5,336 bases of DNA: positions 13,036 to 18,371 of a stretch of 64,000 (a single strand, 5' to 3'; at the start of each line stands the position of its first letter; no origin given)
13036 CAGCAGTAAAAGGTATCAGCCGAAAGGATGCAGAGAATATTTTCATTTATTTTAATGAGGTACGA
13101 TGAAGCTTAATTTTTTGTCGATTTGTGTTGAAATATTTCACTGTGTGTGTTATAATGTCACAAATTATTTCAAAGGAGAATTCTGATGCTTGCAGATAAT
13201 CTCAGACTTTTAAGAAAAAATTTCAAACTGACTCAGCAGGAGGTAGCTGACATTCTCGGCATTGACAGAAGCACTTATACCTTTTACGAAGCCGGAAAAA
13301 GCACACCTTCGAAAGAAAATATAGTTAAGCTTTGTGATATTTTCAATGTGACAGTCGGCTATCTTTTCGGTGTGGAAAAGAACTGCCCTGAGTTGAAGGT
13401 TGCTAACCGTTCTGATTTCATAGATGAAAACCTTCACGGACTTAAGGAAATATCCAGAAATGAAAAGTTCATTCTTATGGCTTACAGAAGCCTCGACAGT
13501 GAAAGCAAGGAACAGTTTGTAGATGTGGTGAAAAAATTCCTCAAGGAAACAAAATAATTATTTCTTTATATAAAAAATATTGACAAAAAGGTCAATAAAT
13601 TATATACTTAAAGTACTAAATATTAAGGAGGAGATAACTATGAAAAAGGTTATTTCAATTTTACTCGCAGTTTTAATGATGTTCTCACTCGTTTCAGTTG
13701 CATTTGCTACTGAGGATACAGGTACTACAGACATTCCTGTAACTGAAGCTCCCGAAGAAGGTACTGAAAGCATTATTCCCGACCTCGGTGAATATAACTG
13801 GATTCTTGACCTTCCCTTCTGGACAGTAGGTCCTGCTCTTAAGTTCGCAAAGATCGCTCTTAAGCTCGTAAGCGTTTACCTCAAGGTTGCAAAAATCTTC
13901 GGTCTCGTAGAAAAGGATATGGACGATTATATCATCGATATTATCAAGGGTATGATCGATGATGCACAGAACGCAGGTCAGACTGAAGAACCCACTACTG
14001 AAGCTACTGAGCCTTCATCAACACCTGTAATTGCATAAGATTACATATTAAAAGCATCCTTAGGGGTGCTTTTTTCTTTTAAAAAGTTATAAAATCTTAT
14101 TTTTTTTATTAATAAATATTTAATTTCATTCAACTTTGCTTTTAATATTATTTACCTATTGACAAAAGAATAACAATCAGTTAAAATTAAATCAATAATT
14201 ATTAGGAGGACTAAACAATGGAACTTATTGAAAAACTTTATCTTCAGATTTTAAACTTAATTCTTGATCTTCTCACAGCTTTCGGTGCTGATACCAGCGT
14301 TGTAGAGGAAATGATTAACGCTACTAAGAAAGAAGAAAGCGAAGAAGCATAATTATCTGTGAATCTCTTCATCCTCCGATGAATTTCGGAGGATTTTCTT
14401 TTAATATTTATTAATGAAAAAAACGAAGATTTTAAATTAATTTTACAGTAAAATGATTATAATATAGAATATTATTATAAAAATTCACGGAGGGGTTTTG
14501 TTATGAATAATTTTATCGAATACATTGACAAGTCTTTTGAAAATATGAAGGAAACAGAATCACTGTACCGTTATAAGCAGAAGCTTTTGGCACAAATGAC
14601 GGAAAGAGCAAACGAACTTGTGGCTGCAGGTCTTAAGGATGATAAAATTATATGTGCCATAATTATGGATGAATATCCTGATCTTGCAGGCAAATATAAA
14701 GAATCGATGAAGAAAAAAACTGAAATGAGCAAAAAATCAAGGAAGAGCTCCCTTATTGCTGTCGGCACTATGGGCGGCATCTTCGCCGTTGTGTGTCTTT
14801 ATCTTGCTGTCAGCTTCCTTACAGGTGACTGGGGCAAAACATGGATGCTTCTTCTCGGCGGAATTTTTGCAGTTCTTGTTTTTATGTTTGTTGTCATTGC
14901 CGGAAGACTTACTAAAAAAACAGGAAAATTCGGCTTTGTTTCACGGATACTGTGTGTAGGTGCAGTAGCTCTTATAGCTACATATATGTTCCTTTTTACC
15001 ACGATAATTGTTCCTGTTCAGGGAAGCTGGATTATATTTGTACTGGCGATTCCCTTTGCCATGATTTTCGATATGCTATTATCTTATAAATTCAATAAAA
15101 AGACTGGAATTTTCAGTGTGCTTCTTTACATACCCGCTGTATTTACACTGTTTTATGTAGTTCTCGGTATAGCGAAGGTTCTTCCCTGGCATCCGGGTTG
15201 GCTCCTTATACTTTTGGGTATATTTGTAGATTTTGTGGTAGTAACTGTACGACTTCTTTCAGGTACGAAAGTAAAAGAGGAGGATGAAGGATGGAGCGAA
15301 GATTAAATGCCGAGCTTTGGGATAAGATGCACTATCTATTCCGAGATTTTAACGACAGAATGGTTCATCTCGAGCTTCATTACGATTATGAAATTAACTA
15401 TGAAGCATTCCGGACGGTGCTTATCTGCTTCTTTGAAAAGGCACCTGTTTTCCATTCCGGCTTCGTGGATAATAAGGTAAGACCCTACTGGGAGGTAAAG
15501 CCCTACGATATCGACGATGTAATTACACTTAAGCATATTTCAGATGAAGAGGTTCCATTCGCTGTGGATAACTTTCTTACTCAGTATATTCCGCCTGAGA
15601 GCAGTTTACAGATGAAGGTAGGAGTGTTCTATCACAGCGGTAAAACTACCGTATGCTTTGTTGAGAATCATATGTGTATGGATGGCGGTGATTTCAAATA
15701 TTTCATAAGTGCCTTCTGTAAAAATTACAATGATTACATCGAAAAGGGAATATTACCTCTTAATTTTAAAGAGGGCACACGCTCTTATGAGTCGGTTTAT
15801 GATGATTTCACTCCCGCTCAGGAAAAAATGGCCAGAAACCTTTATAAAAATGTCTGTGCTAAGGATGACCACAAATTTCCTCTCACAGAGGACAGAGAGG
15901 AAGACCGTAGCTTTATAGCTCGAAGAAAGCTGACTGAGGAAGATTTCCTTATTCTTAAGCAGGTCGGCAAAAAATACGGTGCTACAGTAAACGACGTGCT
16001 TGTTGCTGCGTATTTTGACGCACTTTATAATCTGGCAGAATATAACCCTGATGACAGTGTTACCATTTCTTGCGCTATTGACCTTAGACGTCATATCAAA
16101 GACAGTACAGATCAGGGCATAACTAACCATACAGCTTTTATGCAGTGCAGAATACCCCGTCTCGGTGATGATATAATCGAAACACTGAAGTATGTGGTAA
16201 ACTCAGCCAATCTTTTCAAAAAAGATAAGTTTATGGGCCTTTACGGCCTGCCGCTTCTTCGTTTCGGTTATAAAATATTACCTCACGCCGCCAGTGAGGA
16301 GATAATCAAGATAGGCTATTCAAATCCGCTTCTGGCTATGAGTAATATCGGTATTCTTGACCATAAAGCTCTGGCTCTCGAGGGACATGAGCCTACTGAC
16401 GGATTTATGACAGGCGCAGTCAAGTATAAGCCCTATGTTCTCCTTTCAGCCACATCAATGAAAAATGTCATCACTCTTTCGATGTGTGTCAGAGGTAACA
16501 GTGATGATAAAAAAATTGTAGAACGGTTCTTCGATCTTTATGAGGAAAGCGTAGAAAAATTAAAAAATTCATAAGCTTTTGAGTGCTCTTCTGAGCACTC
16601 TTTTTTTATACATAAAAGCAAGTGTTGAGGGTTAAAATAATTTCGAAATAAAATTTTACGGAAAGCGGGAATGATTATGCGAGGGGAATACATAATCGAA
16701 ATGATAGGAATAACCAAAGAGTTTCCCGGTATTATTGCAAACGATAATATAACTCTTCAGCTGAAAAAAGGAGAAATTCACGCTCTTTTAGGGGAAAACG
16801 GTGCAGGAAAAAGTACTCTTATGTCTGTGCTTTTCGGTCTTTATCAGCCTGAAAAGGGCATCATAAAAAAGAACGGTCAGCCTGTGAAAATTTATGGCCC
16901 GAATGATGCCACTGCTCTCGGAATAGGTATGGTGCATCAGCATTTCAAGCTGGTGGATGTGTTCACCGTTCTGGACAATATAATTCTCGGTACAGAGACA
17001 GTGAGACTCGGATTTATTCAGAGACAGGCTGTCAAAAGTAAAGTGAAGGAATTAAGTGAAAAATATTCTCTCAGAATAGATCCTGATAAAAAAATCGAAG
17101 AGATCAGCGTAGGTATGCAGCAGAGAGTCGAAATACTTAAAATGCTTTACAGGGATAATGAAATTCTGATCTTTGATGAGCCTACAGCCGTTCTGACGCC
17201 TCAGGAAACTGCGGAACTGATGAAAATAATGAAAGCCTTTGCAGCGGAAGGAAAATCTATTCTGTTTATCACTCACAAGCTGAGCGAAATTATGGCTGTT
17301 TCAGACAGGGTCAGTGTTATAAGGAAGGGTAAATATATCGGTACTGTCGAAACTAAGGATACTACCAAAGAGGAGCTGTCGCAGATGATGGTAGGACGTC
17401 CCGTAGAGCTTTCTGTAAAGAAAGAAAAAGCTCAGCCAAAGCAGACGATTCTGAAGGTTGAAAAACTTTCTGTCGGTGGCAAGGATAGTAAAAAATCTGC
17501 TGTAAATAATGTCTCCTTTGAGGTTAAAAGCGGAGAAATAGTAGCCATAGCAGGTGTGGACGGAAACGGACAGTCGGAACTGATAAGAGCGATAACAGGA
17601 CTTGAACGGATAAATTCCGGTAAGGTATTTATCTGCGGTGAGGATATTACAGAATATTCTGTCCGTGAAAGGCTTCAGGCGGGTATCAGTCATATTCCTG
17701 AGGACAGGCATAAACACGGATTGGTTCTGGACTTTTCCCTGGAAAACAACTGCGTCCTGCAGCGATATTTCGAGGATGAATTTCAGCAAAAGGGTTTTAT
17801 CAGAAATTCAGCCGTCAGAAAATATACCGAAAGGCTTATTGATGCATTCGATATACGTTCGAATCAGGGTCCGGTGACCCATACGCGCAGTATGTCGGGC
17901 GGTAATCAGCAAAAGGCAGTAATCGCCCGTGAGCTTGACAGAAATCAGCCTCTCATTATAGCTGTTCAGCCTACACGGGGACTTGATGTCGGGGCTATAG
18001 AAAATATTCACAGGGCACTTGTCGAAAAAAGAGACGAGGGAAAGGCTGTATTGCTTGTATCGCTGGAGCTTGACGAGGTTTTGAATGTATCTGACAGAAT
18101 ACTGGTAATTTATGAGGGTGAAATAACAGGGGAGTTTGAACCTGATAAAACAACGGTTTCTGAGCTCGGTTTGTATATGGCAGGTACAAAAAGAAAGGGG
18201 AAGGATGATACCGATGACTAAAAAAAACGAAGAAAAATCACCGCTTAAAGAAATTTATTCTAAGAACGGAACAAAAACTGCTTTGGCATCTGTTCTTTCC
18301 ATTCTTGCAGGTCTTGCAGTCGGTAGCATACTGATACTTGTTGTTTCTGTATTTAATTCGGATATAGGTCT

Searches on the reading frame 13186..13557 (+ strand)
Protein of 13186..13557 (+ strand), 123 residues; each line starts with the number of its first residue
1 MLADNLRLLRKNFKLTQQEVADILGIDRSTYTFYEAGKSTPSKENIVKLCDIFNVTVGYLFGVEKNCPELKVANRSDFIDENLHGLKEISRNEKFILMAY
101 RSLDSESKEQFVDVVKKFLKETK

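Call 52: search_protein_families(library=pfam, proteins=[window:13186-13557:+], max_evalue=0.01)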
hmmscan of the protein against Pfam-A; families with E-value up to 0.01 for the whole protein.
window:13186-13557:+ (123 aa): 7 families
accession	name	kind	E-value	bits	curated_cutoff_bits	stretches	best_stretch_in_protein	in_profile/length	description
PF01381.28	HTH_3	-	1.6e-16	60.5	23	1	6-60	1-55/55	Helix-turn-helix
PF12844.13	HTH_19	-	3e-13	49.9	30.2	1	5-61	3-59/64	Helix-turn-helix domain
PF13560.12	HTH_31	-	2.2e-09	37.9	27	1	2-56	2-57/64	Helix-turn-helix domain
PF13443.12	HTH_26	-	6.8e-06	26.7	22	1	6-64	2-61/63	Cro/C1-type HTH DNA-binding domain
PF15731.11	MqsA_antitoxin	-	0.00012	22.7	30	1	6-52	74-119/131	Antitoxin component of bacterial toxin-antitoxin system, MqsA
PF20432.4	Xre-like-HTH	-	0.00067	20.3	25.8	1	9-31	18-40/63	Antitoxin Xre-like helix-turn-helix domain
PF13412.12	HTH_24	-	0.0063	16.5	21.9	1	6-31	9-34/48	Winged helix-turn-helix DNA-binding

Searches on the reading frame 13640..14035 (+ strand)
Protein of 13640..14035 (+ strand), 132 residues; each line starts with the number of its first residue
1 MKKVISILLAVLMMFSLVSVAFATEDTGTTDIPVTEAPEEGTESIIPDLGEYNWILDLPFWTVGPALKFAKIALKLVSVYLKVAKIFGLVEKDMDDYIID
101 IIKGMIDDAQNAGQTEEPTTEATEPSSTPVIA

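Call 52: search_protein_families(library=pfam, proteins=[window:13640-14035:+], max_evalue=0.01)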
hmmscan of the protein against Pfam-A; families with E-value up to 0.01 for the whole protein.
window:13640-14035:+ (132 aa): 0 families

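Call 65: search_protein_families(library=phrogs, proteins=[window:13640-14035:+], max_evalue=1)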
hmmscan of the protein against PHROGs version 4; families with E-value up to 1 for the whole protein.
window:13640-14035:+ (132 aa): 4 families
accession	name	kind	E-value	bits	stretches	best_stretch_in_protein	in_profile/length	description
phrog_18851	-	unknown function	0.15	13.1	1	1-29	1-29/125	-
phrog_35714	-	unknown function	0.15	13.1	1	3-34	2-33/86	-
phrog_1938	-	unknown function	0.29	11.9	1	2-45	2-51/190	-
phrog_2682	-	unknown function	0.42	12.5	1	1-26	1-25/52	-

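Call 66: search_protein_families(library=padloc, proteins=[window:13640-14035:+], max_evalue=1)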
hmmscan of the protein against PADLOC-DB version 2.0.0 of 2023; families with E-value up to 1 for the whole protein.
window:13640-14035:+ (132 aa): 0 families

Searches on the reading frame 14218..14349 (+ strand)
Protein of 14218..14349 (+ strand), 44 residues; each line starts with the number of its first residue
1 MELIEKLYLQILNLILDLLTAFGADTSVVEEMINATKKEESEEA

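Call 65: search_protein_families(library=phrogs, proteins=[window:14218-14349:+], max_evalue=1)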
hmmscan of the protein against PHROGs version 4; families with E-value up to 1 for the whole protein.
window:14218-14349:+ (44 aa): 1 family
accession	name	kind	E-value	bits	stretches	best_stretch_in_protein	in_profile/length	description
phrog_1053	-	unknown function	0.13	13.1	1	6-38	100-132/230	-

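Call 66: search_protein_families(library=padloc, proteins=[window:14218-14349:+], max_evalue=1)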
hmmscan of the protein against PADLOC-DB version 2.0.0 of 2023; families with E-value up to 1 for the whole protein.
window:14218-14349:+ (44 aa): 0 families

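Call 107: find_encoding_contigs(protein=window:14218-14349:+, flank=2500, max_places=10)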
Protein seq(44 aa) (44 aa): 21 contigs read that carry it; 10 places shown.
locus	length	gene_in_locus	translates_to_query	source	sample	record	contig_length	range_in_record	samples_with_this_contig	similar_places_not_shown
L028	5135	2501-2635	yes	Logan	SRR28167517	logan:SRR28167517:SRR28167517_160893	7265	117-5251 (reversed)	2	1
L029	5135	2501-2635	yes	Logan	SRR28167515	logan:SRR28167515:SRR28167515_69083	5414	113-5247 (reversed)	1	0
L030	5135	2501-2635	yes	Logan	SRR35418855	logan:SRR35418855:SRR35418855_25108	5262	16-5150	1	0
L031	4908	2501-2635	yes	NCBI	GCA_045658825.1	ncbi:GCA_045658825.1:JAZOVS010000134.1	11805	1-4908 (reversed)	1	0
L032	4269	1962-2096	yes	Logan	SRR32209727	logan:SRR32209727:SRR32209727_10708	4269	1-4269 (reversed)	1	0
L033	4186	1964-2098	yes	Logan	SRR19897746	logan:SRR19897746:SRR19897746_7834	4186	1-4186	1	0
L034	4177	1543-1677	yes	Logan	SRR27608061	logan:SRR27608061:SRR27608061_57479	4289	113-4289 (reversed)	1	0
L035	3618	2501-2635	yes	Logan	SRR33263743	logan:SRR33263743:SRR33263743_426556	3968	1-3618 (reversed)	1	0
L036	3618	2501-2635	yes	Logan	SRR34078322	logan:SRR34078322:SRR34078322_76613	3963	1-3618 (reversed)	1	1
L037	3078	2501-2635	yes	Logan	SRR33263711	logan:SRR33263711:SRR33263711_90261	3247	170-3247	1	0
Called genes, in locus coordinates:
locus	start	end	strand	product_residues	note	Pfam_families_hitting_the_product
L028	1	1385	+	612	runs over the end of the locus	PF01541:GIY-YIG, PF27096:UvrC_M, PF02151:UVR, PF22920:UvrC_RNaseH, PF08459:UvrC_RNaseH_dom, PF12826:HHH_2, PF14520:HHH_5, PF00633:HHH (faint)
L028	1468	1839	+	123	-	PF12844:HTH_19, PF13560:HTH_31, PF01381:HTH_3, PF13443:HTH_26 (weak)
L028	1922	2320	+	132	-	-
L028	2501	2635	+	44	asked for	-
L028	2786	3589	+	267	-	-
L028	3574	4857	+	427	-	PF00668:Condensation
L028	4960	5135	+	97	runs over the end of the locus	?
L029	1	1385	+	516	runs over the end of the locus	?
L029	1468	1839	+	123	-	PF12844:HTH_19, PF13560:HTH_31, PF01381:HTH_3, PF13443:HTH_26 (weak)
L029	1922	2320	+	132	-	-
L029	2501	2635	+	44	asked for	-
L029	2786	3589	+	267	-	-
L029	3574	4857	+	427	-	PF00668:Condensation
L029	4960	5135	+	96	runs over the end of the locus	?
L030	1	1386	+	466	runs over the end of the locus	?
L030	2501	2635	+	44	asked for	-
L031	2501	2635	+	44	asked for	-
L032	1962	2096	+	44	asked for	-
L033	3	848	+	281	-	?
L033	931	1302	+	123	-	PF12844:HTH_19, PF13560:HTH_31, PF01381:HTH_3, PF13443:HTH_26 (weak)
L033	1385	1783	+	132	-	-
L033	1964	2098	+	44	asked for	-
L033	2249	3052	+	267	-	-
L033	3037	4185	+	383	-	?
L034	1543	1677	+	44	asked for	-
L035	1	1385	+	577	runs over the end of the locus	?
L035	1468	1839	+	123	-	PF12844:HTH_19, PF13560:HTH_31, PF01381:HTH_3, PF13443:HTH_26 (weak)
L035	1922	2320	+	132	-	-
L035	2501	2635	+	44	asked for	-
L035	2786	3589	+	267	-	-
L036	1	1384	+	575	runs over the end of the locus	?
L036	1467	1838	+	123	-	PF12844:HTH_19, PF13560:HTH_31, PF01381:HTH_3, PF13443:HTH_26 (weak)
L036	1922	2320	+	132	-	-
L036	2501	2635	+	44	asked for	-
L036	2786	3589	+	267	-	-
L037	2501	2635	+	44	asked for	-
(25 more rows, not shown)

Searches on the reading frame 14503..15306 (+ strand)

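Call 52: search_protein_families(library=pfam, proteins=[window:14503-15306:+], max_evalue=0.01)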
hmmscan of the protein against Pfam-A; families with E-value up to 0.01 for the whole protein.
window:14503-15306:+ (267 aa): 2 families
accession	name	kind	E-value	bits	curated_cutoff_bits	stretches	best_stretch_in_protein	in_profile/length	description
PF01988.24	VIT1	-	0.00016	22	28.1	1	33-162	96-211/214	VIT family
PF20990.2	DUF2207_C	-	0.0017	18.6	33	1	58-139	111-195/247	Predicted membrane protein (DUF2207) C-terminal domain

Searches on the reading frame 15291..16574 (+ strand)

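Call 52: search_protein_families(library=pfam, proteins=[window:15291-16574:+], max_evalue=0.01)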
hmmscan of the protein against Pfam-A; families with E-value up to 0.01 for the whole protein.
window:15291-16574:+ (427 aa): 1 family
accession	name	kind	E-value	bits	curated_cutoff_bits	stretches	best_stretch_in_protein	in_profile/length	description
PF00668.25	Condensation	-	5.1e-08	32.5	30.6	1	27-268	31-283/456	Condensation domain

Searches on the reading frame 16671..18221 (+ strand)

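Call 52: search_protein_families(library=pfam, proteins=[window:16671-18221:+], max_evalue=0.01)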
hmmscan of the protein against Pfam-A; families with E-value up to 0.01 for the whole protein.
window:16671-18221:+ (516 aa): 8 families
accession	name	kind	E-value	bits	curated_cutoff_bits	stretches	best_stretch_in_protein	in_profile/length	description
PF00005.33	ABC_tran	-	1.8e-51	174.8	25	2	25-173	2-137/137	ABC transporter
PF13304.12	AAA_21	-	5.7e-09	36.9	27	1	144-203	237-299/304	AAA domain, putative AbiEii toxin, Type IV TA system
PF13555.12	AAA_29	-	6.4e-05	23.1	27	1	28-52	16-40/61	P-loop containing region of AAA domain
PF03193.22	RsgA_GTPase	-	0.00049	20.4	30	0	27-58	100-130/174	RsgA GTPase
PF13175.12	AAA_15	-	0.0016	18.6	32.1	0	26-68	16-54/374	AAA ATPase domain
PF13476.12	AAA_23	-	0.0023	19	27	1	28-254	14-187/201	AAA domain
PF01926.29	MMR_HSR1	-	0.0023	18.5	21.9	0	38-56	3-21/113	50S ribosome-binding GTPase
PF00573.27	Ribosomal_L4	-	0.0088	16.1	25.8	0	155-210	97-150/190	Ribosomal protein L4/L1 family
